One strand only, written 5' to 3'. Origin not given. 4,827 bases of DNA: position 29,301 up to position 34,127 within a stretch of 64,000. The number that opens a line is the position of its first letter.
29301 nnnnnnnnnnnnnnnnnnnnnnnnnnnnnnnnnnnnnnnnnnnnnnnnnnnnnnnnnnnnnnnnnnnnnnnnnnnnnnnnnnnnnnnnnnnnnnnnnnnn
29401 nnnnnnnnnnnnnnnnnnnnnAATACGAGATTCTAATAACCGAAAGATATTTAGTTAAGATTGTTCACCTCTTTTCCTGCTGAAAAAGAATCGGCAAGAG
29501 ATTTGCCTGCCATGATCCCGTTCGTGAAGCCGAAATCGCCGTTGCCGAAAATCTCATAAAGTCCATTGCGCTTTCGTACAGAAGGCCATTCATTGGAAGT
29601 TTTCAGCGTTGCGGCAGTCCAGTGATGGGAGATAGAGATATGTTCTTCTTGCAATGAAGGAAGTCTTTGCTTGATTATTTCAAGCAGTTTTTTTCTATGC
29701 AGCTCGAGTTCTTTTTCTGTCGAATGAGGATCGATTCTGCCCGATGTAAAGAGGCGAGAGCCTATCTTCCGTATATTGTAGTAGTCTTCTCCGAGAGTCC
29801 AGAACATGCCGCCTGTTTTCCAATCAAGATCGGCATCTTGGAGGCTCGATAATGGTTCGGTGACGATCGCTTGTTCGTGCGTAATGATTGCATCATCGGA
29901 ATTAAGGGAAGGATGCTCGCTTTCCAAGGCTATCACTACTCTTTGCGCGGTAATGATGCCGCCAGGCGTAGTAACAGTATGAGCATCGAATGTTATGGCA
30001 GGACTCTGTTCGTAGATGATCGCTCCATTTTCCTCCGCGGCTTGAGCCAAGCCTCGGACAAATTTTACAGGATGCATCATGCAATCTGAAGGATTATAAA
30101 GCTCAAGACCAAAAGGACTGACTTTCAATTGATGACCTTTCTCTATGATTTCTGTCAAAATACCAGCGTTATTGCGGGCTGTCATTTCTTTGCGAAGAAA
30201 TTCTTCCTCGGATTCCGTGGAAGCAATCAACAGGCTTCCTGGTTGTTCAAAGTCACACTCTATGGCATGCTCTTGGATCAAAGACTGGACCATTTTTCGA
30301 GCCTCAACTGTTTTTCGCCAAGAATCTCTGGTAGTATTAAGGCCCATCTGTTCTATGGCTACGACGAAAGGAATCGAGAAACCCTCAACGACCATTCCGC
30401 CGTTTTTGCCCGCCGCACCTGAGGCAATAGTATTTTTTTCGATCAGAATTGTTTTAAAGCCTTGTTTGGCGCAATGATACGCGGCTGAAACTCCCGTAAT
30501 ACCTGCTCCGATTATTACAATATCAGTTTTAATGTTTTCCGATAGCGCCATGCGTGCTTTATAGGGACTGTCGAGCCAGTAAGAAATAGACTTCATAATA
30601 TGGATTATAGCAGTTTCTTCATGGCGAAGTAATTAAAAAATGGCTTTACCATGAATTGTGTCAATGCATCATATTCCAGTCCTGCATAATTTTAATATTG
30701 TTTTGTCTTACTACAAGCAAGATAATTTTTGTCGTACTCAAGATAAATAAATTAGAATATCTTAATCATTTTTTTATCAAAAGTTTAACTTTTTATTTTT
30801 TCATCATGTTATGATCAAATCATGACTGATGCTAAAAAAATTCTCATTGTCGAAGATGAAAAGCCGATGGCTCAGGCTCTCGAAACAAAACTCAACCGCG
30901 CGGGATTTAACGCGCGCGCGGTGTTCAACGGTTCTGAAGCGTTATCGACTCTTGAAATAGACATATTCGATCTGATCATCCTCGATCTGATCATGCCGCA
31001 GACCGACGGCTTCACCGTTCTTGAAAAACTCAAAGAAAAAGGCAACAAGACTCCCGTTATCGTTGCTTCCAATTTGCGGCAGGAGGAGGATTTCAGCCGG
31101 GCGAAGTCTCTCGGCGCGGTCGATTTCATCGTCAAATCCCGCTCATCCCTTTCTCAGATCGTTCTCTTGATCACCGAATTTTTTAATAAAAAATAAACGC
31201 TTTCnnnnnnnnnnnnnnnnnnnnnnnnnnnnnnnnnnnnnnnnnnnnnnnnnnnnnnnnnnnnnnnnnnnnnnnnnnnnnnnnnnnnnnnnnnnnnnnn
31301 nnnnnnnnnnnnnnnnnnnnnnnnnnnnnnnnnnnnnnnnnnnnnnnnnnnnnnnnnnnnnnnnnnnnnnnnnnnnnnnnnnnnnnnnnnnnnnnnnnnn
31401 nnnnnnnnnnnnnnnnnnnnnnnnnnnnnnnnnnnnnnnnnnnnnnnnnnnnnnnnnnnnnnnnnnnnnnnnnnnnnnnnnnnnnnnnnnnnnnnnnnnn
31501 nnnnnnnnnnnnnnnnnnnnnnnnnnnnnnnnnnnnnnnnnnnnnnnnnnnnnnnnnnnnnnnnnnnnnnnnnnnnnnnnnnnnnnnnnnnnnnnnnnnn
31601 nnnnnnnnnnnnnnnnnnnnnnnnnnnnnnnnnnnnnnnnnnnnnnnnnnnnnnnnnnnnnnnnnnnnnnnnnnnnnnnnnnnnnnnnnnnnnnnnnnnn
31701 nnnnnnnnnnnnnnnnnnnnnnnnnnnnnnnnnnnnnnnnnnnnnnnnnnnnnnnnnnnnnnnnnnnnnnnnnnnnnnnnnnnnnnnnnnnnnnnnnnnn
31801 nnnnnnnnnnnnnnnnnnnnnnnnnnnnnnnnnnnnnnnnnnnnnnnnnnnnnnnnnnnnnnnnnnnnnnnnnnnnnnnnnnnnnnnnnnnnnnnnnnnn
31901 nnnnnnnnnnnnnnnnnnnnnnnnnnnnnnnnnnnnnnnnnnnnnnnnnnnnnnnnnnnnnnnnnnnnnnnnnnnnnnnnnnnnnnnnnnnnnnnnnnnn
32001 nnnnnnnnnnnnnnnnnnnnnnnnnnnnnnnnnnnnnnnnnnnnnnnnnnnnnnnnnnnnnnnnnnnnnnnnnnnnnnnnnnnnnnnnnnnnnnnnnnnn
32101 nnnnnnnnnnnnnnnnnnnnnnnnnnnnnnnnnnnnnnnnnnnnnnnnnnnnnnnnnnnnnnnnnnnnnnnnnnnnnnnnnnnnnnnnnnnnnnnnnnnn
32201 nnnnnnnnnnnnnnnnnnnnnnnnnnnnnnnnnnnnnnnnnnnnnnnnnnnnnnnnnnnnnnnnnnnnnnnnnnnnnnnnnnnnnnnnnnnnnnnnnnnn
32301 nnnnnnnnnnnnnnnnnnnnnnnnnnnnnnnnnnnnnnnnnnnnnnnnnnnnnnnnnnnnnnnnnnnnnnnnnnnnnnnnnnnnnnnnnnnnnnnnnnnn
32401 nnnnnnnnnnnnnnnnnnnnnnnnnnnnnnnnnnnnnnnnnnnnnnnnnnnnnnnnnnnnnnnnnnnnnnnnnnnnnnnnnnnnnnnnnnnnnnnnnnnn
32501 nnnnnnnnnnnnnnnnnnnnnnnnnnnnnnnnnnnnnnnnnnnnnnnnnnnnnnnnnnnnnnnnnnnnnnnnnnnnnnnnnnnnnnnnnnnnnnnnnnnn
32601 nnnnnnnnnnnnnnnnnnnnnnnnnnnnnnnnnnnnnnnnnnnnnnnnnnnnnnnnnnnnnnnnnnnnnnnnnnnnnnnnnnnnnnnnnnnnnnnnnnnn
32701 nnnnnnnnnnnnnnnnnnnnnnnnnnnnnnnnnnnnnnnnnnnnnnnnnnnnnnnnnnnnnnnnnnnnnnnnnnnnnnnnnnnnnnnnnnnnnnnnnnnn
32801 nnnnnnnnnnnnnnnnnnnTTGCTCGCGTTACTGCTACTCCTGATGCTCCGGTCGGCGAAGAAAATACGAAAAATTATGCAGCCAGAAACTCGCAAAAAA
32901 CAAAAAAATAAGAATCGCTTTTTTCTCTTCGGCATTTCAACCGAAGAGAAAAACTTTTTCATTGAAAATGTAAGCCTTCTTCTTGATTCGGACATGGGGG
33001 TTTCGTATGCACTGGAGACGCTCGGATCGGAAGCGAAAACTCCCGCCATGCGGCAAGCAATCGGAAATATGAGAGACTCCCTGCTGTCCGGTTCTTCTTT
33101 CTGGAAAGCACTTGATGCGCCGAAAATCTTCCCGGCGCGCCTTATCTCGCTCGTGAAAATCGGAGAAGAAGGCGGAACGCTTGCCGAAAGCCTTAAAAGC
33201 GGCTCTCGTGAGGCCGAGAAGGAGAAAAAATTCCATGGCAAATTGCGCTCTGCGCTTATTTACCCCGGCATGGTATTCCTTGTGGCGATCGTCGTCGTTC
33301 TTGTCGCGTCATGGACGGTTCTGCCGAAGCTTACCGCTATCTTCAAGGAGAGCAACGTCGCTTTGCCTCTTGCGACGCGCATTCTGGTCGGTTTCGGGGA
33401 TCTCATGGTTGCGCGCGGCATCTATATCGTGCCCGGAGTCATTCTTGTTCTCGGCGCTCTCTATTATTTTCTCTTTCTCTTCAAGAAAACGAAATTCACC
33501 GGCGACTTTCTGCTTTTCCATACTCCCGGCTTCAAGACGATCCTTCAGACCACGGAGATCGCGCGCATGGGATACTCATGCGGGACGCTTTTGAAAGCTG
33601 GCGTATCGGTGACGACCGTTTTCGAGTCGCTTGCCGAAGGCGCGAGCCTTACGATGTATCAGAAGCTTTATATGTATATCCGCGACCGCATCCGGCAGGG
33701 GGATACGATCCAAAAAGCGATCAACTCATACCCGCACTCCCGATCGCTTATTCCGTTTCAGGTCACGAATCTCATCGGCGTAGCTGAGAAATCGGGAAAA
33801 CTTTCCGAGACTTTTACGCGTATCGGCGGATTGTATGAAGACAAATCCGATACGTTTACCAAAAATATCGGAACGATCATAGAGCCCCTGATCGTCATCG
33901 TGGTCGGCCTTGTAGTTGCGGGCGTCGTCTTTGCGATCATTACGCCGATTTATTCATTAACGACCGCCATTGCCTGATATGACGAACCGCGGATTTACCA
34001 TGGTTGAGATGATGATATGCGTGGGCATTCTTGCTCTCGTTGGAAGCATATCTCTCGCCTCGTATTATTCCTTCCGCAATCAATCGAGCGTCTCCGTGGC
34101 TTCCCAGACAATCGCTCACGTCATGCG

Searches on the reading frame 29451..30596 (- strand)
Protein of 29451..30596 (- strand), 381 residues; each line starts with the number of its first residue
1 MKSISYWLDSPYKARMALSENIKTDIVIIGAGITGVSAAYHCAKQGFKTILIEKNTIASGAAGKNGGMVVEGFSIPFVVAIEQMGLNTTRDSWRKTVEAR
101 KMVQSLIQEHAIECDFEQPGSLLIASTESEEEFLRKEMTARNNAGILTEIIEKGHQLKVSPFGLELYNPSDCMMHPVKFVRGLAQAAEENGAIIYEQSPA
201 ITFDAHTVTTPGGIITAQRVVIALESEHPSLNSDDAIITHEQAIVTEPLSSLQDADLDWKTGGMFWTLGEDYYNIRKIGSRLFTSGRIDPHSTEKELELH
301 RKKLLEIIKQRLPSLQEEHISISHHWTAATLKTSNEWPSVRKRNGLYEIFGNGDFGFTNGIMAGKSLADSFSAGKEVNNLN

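Call 66: search_protein_families(library=pfam, proteins=[window:29451-30596:-], max_evalue=0.001)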
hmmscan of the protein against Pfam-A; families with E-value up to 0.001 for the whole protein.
window:29451-30596:- (381 aa): 8 families
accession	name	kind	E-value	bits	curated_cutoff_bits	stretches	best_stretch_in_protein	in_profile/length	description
PF01266.30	DAO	-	9.7e-50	170.5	27.9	1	25-369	1-352/353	FAD dependent oxidoreductase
PF01946.23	Thi4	-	1.4e-08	34.7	26.2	1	18-70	12-64/235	Thi4 family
PF12831.13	FAD_oxidored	-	3e-08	33.8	27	1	25-77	1-53/416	FAD dependent oxidoreductase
PF13450.12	NAD_binding_8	-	8.6e-08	32.8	21.9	1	28-62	1-35/68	NAD(P)-binding Rossmann-like domain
PF00890.30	FAD_binding_2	-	2.3e-06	27.5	20.4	1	25-64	1-40/414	FAD binding domain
PF07992.20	Pyr_redox_2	-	2.1e-05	24.6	26.1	1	25-118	2-82/291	Pyridine nucleotide-disulphide oxidoreductase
PF01134.28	GIDA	-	4.4e-05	23.2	22.1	1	25-56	1-32/391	Glucose inhibited division protein A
PF03486.20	HI0933_like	-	0.00065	19.7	50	0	25-56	2-33/244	HI0933-like protein Rossmann domain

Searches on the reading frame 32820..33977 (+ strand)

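Call 67: search_protein_families(library=pfam, proteins=[window:32820-33977:+], max_evalue=0.001)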
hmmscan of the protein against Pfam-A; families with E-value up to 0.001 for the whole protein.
window:32820-33977:+ (385 aa): 1 family
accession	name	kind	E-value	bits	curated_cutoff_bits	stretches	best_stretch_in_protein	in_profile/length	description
PF00482.28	T2SSF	-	7.3e-46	155.6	25.2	2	47-169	1-125/125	Type II secretion system (T2SS), protein F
